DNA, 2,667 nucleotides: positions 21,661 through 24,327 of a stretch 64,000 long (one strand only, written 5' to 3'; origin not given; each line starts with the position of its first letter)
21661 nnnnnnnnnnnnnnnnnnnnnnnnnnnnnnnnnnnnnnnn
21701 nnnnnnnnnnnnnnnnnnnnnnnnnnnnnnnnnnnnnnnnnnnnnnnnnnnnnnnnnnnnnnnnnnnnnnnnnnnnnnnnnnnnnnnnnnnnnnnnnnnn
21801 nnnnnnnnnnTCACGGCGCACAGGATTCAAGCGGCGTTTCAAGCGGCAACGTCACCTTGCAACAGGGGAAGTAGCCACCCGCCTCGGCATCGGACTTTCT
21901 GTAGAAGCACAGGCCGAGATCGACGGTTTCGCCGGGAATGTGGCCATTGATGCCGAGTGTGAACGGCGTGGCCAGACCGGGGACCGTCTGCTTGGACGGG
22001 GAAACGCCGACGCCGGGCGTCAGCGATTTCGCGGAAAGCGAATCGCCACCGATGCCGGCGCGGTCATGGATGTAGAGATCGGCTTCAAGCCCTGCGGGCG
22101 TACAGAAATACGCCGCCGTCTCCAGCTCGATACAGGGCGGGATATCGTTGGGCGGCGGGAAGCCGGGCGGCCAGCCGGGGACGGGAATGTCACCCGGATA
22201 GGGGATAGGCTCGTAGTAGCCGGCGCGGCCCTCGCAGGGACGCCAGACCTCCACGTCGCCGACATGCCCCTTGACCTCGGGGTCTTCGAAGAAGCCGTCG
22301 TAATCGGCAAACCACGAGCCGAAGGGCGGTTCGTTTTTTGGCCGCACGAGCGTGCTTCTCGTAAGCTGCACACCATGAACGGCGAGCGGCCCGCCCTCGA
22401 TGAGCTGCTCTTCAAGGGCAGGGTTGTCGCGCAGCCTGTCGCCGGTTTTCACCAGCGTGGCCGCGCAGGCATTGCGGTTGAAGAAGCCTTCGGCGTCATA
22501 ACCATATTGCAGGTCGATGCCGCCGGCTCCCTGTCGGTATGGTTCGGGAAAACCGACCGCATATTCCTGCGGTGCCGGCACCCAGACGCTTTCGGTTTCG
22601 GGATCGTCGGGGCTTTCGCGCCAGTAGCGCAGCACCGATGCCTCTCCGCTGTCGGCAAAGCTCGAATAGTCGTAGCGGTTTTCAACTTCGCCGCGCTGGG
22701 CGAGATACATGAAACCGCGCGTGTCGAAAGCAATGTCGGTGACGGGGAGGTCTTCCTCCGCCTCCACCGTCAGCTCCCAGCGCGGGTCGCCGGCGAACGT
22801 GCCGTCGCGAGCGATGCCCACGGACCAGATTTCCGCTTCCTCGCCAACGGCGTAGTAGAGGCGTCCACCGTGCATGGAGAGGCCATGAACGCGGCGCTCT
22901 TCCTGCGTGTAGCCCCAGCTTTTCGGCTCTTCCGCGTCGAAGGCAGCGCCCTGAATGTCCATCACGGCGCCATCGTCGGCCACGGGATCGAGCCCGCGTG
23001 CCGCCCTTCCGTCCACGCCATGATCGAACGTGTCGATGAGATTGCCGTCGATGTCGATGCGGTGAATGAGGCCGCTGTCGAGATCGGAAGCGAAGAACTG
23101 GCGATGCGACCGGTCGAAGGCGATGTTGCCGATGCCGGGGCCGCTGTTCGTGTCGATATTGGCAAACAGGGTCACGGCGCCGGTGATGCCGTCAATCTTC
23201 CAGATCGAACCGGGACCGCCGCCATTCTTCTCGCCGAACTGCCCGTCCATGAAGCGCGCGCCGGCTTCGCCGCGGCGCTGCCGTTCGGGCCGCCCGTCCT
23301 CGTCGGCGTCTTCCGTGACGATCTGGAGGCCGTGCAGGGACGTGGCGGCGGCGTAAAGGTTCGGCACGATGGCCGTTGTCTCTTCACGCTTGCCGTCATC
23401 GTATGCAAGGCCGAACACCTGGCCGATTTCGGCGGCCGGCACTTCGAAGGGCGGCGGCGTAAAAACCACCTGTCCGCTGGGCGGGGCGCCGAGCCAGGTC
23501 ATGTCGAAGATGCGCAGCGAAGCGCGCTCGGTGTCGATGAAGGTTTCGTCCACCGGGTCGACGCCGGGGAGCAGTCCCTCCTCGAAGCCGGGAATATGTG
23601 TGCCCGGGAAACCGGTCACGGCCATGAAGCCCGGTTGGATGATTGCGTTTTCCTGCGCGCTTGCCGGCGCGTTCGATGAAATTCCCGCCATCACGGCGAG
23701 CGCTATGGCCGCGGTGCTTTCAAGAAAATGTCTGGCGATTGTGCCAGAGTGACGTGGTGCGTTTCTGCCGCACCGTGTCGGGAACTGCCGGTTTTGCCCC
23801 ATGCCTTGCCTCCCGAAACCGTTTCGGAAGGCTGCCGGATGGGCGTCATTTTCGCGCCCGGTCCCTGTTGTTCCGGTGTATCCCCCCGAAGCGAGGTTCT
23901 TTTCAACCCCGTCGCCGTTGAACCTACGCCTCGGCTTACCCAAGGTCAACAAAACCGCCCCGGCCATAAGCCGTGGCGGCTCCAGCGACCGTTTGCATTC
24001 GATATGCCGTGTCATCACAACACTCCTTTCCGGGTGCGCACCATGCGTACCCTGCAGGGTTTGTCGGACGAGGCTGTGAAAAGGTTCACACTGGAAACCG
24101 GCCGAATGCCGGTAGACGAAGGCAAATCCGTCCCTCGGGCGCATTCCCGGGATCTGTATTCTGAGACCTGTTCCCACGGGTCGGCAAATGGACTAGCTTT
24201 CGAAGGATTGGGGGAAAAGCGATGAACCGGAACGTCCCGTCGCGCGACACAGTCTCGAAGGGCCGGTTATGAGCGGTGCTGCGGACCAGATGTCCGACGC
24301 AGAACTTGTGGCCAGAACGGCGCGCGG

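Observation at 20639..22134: A ~101-aa Cys-containing domain shared, without gaps, by the two co-operonic secreted proteins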

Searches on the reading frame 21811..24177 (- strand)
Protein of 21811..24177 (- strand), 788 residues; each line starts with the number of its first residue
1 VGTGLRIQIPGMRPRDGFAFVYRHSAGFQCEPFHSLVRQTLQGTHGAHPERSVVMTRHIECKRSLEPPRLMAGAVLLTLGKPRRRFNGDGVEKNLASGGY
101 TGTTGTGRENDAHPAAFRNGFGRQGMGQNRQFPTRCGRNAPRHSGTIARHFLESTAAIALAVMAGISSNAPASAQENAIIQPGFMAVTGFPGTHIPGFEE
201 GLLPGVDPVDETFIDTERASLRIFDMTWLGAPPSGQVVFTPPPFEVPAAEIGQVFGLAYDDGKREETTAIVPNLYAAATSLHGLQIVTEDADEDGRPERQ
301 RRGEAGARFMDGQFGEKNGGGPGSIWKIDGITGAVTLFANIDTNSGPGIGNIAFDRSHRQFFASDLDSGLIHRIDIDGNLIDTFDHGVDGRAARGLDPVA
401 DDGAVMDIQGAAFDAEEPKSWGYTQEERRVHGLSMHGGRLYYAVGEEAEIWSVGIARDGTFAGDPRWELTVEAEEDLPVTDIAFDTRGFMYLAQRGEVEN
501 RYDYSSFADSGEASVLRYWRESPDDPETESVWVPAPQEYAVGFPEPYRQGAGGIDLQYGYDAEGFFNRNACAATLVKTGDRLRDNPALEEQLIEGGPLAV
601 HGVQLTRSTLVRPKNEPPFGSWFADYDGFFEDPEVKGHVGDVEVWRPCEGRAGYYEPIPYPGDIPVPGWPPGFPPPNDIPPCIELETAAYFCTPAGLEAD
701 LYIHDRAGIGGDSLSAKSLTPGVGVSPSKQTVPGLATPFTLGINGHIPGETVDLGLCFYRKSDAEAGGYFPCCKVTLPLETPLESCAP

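Call 8: search_protein_families(library=pfam, proteins=[window:21811-24177:-], max_evalue=1)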
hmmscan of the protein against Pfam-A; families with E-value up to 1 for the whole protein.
window:21811-24177:- (788 aa): 0 families

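Call 9: search_protein_families(library=ncbifam, proteins=[window:21811-24177:-], max_evalue=1)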
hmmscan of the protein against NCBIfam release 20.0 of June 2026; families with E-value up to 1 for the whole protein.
window:21811-24177:- (788 aa): 0 families

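Call 16: find_homologous_proteins(query=window:21811-23802:-, max_evalue=0.001)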
Query window:21811-23802:- (663 aa): 775 proteins with E <= 0.001 among 8000 candidates; the best 120 are listed.
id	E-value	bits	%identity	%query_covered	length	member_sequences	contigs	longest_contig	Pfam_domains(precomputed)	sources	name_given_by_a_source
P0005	0.0e+0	1411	90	100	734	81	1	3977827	-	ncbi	-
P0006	0.0e+0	1302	87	95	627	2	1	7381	-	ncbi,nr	ncbi:hypothetical protein NUU27_24255 [Nitratireductor sp. ZSWI3]|nr:hypothetical protein [Nitratire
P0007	0.0e+0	1258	81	97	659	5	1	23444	-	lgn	-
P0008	0.0e+0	1245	80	99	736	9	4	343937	-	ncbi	-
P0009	0.0e+0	1116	74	97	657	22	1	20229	-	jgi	jgi:hypothetical protein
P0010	0.0e+0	1113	75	94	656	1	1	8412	-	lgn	-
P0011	0.0e+0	1112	75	93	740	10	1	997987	-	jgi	jgi:hypothetical protein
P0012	0.0e+0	1109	74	93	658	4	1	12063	-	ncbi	-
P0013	0.0e+0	1106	74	93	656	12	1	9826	-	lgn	-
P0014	0.0e+0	1106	74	94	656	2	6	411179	-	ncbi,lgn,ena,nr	ncbi:hypothetical protein RHIZO_01097 [Rhizobiaceae bacterium]|nr:hypothetical protein RHIZO_01097 [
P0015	0.0e+0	1105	72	99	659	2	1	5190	-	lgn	-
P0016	0.0e+0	1102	72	98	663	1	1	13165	-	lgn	-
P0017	0.0e+0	1098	75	94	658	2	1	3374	-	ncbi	-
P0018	0.0e+0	1097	72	99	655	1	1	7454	-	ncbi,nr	ncbi:MAG: hypothetical protein H0T56_14440 [Pseudaminobacter sp.]|nr:hypothetical protein [Pseudamin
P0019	0.0e+0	1097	72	97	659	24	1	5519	-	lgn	-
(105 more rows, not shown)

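Call 30: find_related_loci(query=A4, collection=genome_contigs, flank=8000)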
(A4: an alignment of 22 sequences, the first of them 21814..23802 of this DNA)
Query A4 (663 aa) in genome_contigs; peptide patterns used: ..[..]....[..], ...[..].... (x = any residue, [..] = any of these).
260 stretches matched a pattern; 205 encode a relative of the query (tblastn E <= 1e-3); the best 80 are kept; 80 distinct loci.
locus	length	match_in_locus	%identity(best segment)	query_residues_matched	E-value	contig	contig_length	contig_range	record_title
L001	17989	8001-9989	96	1-663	0e+0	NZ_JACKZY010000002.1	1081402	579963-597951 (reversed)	Nitratireductor sp. B36 NODE_2_length_1081402_cov_159.524767, whole genome shotgun sequence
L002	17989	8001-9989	96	1-663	0e+0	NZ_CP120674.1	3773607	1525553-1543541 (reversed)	Nitratireductor sp. L15S-10 chromosome, complete genome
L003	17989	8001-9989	90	1-663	0e+0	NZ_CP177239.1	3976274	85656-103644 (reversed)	Nitratireductor aquimarinus strain F7 chromosome, complete genome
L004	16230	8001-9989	95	1-663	0e+0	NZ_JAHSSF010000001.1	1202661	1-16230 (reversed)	Nitratireductor rhodophyticola strain L1-7-SE L1-7-SE_1, whole genome shotgun sequence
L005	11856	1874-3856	86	1-663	0e+0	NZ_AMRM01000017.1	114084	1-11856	Nitratireductor pacificus pht-3B contig17, whole genome shotgun sequence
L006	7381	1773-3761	85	1-663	0e+0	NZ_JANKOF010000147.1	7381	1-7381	Nitratireductor sp. ZSWI3 ZSWI3.00147, whole genome shotgun sequence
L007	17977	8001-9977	80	7-663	0e+0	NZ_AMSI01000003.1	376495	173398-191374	Nitratireductor indicus C115 contig3, whole genome shotgun sequence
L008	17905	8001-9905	82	29-663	0e+0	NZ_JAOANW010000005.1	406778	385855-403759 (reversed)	Nitratireductor luteus strain SC-ST17 Scaffold4_1, whole genome shotgun sequence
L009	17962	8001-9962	73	8-663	0e+0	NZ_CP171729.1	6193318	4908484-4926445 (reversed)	Mesorhizobium sp. AaZ16 chromosome, complete genome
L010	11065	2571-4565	73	8-663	0e+0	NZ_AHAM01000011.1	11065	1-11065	Mesorhizobium alhagi CCNWXJ12-2 contig12, whole genome shotgun sequence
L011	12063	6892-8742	74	46-663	0e+0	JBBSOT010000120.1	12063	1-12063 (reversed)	MAG: Hyphomicrobiales bacterium isolate LS6_sbin.38 LS6_sbin.38_K_319928_L_12063_cov_12.1443, whole genome shotgun seque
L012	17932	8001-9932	71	19-663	0e+0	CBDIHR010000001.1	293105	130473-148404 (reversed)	MAG: Aminobacter sp. isolate 72f7bcb1-d657-43c6-a58a-dd0a9cc9d391 genome assembly, contig: contig_1, whole genome shotgu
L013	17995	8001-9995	72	8-663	0e+0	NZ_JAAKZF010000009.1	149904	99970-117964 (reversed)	Allomesorhizobium camelthorni strain CCNWXJ 40-4 9, whole genome shotgun sequence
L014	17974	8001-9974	71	4-663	0e+0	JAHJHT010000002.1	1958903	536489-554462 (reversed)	MAG: Alphaproteobacteria bacterium isolate Modern_marine_planktonic.mb.51 Modern_marine_plan.mb.51_k141_139604, whole ge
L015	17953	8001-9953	72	11-663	0e+0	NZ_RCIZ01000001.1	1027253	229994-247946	Mesorhizobium sp. YM1C-6-2 YM1C_Scf_1, whole genome shotgun sequence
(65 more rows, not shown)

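Call 53: predict_structure(alignment_id=A4)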
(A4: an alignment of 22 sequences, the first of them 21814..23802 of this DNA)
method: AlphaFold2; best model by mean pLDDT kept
length: 663 residues; sequences in the alignment: 22
mean_pLDDT: 47.7   pTM: 0.45
mean pLDDT of the five models: 47.7, 43.7, 42.5, 42.0, 41.1
residues with pLDDT >= 90: 9; 70-90: 143; 50-70: 141; < 50: 370
segments of 3 or more residues with pLDDT < 50: 1-95, 97-116, 156-164, 166-168, 170-179, 263-298, 360-364, 370-555, 642-644
pLDDT, mean of each block of 10 residues (from residue 1): 25 28 33 33 26 23 24 26 31 44 30 43 58 68 67 53 46 46 57 74 76 77 74 84 83 88 40 28 28 37 71 76 72 81 60 59 49 31 28 32 30 25 23 24 26 27 40 27 23 23 24 23 23 27 29 48 70 74 67 75 79 80 69 70 55 61 46
secondary structure, 60 per line:
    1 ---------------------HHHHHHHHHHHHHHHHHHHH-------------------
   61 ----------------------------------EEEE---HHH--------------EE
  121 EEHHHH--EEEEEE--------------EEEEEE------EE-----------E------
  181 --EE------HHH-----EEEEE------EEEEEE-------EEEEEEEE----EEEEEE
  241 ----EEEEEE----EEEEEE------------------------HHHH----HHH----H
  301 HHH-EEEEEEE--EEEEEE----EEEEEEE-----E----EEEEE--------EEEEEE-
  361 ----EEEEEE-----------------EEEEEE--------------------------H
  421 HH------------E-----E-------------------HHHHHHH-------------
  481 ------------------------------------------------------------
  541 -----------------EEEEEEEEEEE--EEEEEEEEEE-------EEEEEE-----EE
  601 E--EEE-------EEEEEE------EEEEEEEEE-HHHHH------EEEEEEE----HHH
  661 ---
elements in order (helices of 4 or more, strands of 3 or more residues): H22-41 E95-98 E119-122 H123-126 E129-134 E149-154 E199-203 E210-215 E223-230 E235-240 E245-250 E255-260 H285-288 H300-303 E305-311 E314-319 E324-330 E341-345 E354-359 E365-370 E388-393 H461-467 E558-568 E571-580 E588-593 E599-601 E604-606 E614-619 E626-634 H636-640 E647-653

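Call 62: fold_search(model_id=the predicted structure, library=pdb)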
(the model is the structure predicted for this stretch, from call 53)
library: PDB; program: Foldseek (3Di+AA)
matches with E <= 10: 1193; with E <= 0.001: 121
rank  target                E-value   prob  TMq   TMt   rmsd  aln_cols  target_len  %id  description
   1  6vbu_9                1.3e-05  1.00  0.17  0.16  28.3       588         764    8  Structure of the bovine BBSome complex (released 2020-01-29)
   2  7f90_A                2.5e-05  1.00  0.19  0.34  13.7       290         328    8  Crystal structure of SARS auxiliary protein in complex with human nuclear protein (released 2022-09-14)
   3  9qfq_P                2.8e-05  0.98  0.11  0.12  20.1       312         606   12  Cryo-EM structure of the cofilactin barbed end bound by AIP1 (released 2025-10-08)
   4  2p4o                  3.1e-05  1.00  0.20  0.41  11.8       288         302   15  CRYSTAL STRUCTURE OF A PUTATIVE LACTONASE OF THE SMP-30/GLUCONOLACTONASE/LRE-LIKE REGION FAMILY (NPUN_F0524) FROM NOSTOC (released 2007-04-17)
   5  9g65                  4.8e-05  1.00  0.18  0.33   9.7       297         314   14  Crystal structure of the engineered photoenzyme SpEnT1.3 (released 2025-05-14)
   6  7djl_B                4.8e-05  1.00  0.22  0.29  22.3       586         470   12  Structure of four truncated and mutated forms of quenching protein (released 2022-06-08)
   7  8jxf_B                5.4e-05  1.00  0.21  0.13   4.0       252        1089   16  rat megalin RAP complex bodyA (released 2024-06-19)
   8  6xg7                  7.1e-05  1.00  0.19  0.39  11.1       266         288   12  1.3 A Resolution Structure of the of the NHL Repeat Region of D. melanogaster Thin (released 2020-12-16)
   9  3fvz                  7.1e-05  1.00  0.20  0.36  12.1       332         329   13  Structure of Peptidyl-alpha-hydroxyglycine alpha-Amidating Lyase (PAL) (released 2009-09-01)
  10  3s8z_A                7.5e-05  1.00  0.18  0.19  13.8       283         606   11  Crystal structure of LRP6-E3E4 (released 2011-10-26)
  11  3mmy_C                9.4e-05  1.00  0.20  0.34  11.8       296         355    9  Structural and functional analysis of the interaction between the nucleoporin Nup98 and the mRNA export factor Rae1 (released 2010-06-02)
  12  3hli_A                9.4e-05  1.00  0.18  0.34  10.3       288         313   14  diisopropyl fluorophosphatase (DFPase), active site mutants (released 2009-11-10)
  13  7vpg_A                9.4e-05  1.00  0.19  0.33  16.1       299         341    8  Crystal structure of the C-terminal tail of SARS-CoV-1 Orf6 complex with human nucleoporin pair Rae1-Nup98 (released 2022-01-19)
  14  9qaw_A                9.9e-05  1.00  0.21  0.04   4.4       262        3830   17  CryoEM structure of the human LRP2 receptor ectodomain in complex with LRPAP1 (released 2026-03-11)
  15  4owr_A                9.9e-05  1.00  0.18  0.32  16.0       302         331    9  Vesiculoviral matrix (M) protein occupies nucleic acid binding site at nucleoporin pair Rae1-Nup98 (released 2014-06-25)
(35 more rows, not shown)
